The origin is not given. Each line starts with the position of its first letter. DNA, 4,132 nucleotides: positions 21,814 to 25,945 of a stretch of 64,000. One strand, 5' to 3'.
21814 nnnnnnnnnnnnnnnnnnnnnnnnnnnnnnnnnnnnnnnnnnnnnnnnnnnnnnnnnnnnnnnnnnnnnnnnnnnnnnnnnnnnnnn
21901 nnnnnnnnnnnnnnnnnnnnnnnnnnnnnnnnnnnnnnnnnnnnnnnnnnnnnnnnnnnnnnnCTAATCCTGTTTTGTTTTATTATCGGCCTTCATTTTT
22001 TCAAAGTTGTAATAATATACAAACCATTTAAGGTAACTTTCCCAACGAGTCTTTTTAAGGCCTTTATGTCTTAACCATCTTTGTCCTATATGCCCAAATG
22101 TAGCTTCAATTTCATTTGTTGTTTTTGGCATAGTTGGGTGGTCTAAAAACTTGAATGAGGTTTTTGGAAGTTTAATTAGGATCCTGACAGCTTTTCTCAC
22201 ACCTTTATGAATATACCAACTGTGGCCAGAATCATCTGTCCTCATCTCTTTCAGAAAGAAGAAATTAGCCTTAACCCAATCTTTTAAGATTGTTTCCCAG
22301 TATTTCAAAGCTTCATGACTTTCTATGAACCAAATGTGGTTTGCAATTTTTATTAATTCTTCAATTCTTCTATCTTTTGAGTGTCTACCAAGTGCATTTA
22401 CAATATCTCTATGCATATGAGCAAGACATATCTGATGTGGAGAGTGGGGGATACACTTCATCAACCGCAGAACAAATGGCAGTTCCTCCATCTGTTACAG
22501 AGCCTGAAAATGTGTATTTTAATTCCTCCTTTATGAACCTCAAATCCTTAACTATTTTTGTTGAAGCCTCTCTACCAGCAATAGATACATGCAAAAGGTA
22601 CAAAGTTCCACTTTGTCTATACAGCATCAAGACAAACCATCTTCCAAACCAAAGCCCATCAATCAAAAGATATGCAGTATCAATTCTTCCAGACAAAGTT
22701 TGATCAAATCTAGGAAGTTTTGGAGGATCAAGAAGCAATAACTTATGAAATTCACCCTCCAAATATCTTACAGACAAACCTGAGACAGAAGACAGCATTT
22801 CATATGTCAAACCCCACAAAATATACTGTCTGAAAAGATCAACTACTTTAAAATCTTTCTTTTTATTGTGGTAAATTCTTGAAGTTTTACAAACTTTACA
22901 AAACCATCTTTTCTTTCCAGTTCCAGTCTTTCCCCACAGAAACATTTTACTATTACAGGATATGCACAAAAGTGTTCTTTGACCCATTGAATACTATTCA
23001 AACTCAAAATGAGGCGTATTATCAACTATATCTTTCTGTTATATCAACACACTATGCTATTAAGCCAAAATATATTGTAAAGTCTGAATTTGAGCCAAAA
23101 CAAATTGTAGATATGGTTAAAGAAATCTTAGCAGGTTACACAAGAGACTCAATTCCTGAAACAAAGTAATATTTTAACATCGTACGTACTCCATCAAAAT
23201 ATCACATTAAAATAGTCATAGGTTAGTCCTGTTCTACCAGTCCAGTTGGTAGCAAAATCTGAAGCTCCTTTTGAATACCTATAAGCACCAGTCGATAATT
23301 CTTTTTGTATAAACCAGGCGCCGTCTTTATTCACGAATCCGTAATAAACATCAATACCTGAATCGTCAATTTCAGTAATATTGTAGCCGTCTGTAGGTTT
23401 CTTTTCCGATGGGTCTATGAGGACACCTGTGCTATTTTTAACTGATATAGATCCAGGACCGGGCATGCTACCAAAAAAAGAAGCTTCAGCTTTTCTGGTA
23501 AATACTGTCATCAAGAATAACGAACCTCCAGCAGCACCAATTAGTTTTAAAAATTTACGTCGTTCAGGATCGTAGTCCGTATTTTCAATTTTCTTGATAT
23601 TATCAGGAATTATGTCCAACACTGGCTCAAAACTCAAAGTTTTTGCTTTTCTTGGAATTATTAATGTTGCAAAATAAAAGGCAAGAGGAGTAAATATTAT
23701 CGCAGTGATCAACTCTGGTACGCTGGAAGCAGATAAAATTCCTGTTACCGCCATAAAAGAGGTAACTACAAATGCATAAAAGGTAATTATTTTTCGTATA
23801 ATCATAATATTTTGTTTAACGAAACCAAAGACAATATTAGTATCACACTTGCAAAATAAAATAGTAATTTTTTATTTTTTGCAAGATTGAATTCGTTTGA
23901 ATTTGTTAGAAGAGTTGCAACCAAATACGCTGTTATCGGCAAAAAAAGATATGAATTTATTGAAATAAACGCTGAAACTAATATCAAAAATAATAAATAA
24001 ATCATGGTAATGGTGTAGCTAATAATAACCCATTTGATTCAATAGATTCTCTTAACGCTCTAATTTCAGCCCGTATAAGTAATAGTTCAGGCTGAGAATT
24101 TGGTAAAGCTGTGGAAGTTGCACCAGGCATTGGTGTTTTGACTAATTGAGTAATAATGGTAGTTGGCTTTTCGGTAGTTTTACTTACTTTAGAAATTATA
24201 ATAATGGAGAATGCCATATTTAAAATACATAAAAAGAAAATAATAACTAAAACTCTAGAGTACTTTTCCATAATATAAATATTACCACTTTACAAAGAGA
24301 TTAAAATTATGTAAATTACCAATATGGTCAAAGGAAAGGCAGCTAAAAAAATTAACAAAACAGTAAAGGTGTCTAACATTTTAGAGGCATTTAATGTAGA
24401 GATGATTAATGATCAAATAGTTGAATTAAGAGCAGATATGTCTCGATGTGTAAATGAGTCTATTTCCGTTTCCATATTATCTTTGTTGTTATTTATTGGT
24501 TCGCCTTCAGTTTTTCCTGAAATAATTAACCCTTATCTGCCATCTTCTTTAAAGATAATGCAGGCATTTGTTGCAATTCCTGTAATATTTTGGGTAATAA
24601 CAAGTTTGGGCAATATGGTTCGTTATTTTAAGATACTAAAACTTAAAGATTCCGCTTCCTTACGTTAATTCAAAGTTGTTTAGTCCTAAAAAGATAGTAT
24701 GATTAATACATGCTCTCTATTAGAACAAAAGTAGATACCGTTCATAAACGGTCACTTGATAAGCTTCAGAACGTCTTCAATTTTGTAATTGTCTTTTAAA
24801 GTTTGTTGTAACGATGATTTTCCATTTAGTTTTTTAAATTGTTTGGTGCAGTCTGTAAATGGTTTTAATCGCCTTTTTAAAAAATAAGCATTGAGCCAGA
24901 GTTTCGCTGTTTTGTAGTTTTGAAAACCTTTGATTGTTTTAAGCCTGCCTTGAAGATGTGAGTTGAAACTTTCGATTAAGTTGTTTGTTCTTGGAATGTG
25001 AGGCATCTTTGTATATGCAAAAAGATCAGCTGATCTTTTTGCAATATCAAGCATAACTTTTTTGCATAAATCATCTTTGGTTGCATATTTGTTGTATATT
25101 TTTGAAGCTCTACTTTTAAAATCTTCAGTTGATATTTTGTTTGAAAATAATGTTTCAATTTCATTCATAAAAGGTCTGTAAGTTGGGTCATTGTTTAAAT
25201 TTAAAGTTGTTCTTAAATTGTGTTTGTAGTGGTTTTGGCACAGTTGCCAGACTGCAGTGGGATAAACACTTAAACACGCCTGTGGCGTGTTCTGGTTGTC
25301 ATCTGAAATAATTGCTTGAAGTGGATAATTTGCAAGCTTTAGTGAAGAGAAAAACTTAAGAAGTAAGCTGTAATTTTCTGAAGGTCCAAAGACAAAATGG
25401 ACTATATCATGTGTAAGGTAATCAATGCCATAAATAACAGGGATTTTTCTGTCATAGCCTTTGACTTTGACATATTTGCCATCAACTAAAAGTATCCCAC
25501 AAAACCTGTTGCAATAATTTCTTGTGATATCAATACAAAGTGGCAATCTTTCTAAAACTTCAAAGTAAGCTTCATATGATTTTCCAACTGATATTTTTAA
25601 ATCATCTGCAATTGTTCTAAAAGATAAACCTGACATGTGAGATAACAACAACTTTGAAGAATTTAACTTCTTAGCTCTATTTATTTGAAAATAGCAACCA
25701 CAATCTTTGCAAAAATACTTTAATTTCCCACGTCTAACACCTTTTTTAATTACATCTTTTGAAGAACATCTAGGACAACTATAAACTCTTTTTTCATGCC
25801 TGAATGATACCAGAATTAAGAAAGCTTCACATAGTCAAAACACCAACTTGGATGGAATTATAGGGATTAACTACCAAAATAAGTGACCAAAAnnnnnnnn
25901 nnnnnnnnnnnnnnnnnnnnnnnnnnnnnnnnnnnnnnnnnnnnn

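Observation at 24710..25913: An IS inserted 7 codons into a sensor gene, with its right end supplying a replacement start codon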

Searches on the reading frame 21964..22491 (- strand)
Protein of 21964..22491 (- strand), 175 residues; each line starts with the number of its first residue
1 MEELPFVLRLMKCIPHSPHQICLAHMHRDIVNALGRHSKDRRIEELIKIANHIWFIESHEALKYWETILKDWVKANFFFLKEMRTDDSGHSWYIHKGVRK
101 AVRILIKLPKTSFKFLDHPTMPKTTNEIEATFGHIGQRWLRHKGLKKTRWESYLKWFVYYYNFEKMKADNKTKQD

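Call 12: search_protein_families(library=pfam, proteins=[window:21964-22491:-], max_evalue=0.01)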
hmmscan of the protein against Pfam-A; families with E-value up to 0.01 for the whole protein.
window:21964-22491:- (175 aa): 1 family
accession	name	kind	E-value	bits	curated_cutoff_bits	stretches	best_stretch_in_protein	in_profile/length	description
PF03050.20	DDE_Tnp_IS66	-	7.5e-05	22.7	23.1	1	19-129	149-260/284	Transposase IS66 family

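Call 13: search_protein_families(library=ncbifam, proteins=[window:21964-22491:-], max_evalue=0.01)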
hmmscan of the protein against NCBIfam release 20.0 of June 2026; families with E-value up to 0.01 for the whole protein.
window:21964-22491:- (175 aa): 4 families
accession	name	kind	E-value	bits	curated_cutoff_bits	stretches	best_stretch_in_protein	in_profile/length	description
NF033544.1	transpos_IS1249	exception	9.4e-16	57.9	300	1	12-161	159-323/382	IS1249 family transposase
NF048019.1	IS256_Zn_var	equivalog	3.9e-15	55.9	150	1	10-158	153-299/304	IS256 family transposase, variant Zn-binding type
NF033517.1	transpos_IS66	equivalog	9.5e-05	21.6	180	1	18-129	222-334/387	IS66 family transposase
NF041731.2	transpos_ISH6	equivalog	0.00014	20.7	240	1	17-139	253-380/414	ISH6 family transposase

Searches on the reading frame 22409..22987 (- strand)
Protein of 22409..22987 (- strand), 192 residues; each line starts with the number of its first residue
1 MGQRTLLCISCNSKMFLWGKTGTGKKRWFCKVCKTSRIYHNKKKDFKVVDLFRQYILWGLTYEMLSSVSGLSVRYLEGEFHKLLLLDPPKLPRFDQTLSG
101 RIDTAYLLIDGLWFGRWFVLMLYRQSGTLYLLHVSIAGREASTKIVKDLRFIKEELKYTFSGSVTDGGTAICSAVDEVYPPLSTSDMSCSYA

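Call 12: search_protein_families(library=pfam, proteins=[window:22409-22987:-], max_evalue=0.01)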
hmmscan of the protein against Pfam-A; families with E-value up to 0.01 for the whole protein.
window:22409-22987:- (192 aa): 0 families

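Call 13: search_protein_families(library=ncbifam, proteins=[window:22409-22987:-], max_evalue=0.01)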
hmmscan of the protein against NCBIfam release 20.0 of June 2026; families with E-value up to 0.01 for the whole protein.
window:22409-22987:- (192 aa): 5 families
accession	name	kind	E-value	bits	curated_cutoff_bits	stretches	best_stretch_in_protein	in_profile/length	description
NF033544.1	transpos_IS1249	exception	7e-13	48.5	300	1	7-180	3-162/382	IS1249 family transposase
NF048019.1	IS256_Zn_var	equivalog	2.4e-07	30.3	150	1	11-177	3-159/304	IS256 family transposase, variant Zn-binding type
NF050000.1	IS1_IS1595_Zn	domain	4e-05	24.1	28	1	8-35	1-29/34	IS1/IS1595 family N-terminal zinc-binding domain-containing protein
NF048018.1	IS256_N_4Cys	domain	0.0018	18.8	27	1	8-35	2-29/31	transposase-like zinc-binding domain-containing protein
NF041913.1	HVO_2142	equivalog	0.002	18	90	1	7-35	13-41/48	HVO_2142 family zinc finger protein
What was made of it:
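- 21936..23066 (-): IS-B, 1131 bp, with the 8-bp duplication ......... It interrupts the 133-aa response-regulator gene (21629..23169). Transposase family hits are in call 13.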

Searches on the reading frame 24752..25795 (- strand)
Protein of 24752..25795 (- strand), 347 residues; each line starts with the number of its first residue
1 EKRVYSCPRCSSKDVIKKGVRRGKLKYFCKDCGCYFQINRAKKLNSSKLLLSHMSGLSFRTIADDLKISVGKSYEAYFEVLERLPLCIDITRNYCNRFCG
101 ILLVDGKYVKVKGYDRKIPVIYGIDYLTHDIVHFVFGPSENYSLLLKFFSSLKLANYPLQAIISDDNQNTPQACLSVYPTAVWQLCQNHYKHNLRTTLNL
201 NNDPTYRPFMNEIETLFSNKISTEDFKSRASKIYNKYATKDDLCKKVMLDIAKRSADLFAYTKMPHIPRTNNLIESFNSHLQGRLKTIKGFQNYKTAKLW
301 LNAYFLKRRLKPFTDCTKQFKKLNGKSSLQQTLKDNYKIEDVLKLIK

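Call 12: search_protein_families(library=pfam, proteins=[window:24752-25795:-], max_evalue=0.01)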
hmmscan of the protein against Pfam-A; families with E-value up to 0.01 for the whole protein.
window:24752-25795:- (347 aa): 4 families
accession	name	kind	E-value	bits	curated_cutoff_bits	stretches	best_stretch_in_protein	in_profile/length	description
PF00872.24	Transposase_mut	-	6.8e-12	45.4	21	1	100-299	161-363/379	Transposase, Mutator family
PF08271.17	Zn_Ribbon_TF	-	0.0021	18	29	1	5-40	1-33/43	TFIIB zinc-binding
PF03811.18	Zn_ribbon_InsA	-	0.0022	18.1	26.1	1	6-32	7-34/35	InsA N-terminal domain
PF14354.12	Lar_restr_allev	-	0.0043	17.7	28.6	1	3-39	2-38/58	Restriction alleviation protein Lar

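Call 13: search_protein_families(library=ncbifam, proteins=[window:24752-25795:-], max_evalue=0.01)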
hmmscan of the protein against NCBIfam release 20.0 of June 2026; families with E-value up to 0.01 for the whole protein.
window:24752-25795:- (347 aa): 8 families
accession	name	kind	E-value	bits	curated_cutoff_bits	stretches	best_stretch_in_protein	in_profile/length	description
NF033543.2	transpos_IS256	equivalog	3.5e-20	72.3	150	1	101-303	123-333/338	IS256 family transposase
NF048019.1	IS256_Zn_var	equivalog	1e-12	47.9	150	1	9-299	2-294/304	IS256 family transposase, variant Zn-binding type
NF033558.1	transpos_IS1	equivalog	4.5e-10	39.8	100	1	7-167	1-160/199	IS1 family transposase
NF033544.1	transpos_IS1249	exception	8.8e-09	35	300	1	6-199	3-182/382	IS1249 family transposase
NF050000.1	IS1_IS1595_Zn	domain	5.3e-08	33.3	28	1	7-37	1-32/34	IS1/IS1595 family N-terminal zinc-binding domain-containing protein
NF048018.1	IS256_N_4Cys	domain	5.9e-07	30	27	1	6-36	1-31/31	transposase-like zinc-binding domain-containing protein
NF033587.1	transpos_IS6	equivalog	4e-05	23.4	125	0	267-303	157-193/202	IS6 family transposase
NF041731.2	transpos_ISH6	equivalog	0.0015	17.4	240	0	89-288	163-383/414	ISH6 family transposase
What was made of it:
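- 24734..25904 (-): Insertion sequence IS-A, 1171 bp, of the IS256/Mutator superfamily with a zinc-ribbon N-terminus. The transposase gene is on the minus strand. Family assignment from Pfam and NCBIfam (calls 12, 13).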

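Call 19: find_homologous_proteins(query=window:24752-25795:-, max_evalue=1e-10)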
Query window:24752-25795:- (347 aa): 1248 proteins with E <= 1e-10 among 3164 candidates; the best 120 are listed.
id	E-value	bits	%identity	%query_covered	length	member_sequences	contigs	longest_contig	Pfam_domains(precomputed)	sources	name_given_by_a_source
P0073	4.5e-196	669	100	85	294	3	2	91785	PF00872.25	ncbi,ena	-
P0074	1.7e-183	628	92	85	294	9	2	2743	PF00872.25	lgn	-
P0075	3.0e-180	617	90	85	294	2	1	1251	PF00872.25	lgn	-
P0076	1.0e-174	599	88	85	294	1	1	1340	PF00872.25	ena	-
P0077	1.8e-174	598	74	100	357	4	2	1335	PF00872.25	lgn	-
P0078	2.4e-171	588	87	85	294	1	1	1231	PF00872.25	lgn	-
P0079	2.4e-167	575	75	96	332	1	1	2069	PF00872.25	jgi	-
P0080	4.0e-166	571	74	96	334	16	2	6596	PF00872.25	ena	-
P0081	4.5e-164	564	71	100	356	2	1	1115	PF00872.25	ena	-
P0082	7.5e-163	560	72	100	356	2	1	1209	PF00872.25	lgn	-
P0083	7.3e-162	557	73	93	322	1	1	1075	PF00872.25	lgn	-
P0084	3.1e-160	551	69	100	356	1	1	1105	PF00872.25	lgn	-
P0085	7.2e-159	547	71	96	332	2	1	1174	PF00872.25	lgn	-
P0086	1.0e-157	543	80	84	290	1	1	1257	PF00872.25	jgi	jgi:transposase-like protein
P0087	4.1e-157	541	69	100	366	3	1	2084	PF00872.25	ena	-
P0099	3.7e-145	502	73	86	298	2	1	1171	PF00872.25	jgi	jgi:transposase-like protein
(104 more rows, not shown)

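Call 20: find_encoding_contigs(protein=P0074, flank=2000, max_places=6)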
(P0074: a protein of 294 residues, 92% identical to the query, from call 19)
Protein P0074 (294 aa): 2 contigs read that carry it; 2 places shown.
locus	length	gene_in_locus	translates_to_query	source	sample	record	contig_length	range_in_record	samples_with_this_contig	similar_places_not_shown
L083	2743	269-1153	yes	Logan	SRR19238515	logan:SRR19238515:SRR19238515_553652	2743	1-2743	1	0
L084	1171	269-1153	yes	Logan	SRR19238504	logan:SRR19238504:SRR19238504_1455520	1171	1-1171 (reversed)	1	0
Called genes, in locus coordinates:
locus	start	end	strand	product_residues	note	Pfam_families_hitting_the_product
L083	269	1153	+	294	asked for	PF00872:Transposase_mut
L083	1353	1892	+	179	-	PF01794:Ferric_reduct (weak)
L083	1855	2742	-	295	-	?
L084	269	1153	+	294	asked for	PF00872:Transposase_mut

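Call 21: find_encoding_contigs(protein=P0073, flank=2000, max_places=6)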
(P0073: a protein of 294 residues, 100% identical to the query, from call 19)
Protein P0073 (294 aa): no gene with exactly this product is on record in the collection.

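Call 22: find_encoding_contigs(protein=P0075, flank=2000, max_places=4)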
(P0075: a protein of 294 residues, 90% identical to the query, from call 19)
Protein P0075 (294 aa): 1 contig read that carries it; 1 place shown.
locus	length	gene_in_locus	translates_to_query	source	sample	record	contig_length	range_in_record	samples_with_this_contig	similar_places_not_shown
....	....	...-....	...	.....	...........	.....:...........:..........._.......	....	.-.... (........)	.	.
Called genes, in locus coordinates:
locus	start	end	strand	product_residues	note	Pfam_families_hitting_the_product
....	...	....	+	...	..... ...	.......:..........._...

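Call 54: search_solved_structures(query=window:24752-25795:-, max_evalue=0.01, show_alignments=1)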
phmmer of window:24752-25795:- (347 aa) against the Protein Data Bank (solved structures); distinct sequences matched with E-value up to 0.01: 0.
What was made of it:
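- Closest known: IS256 family insertion sequences. Different: There is no sequence match to any solved structure, so none to any solved IS256-family transposase (call 54).
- Tried and rejected: Similarity to solved structures: no hit at E <= 0.01 (call 54).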
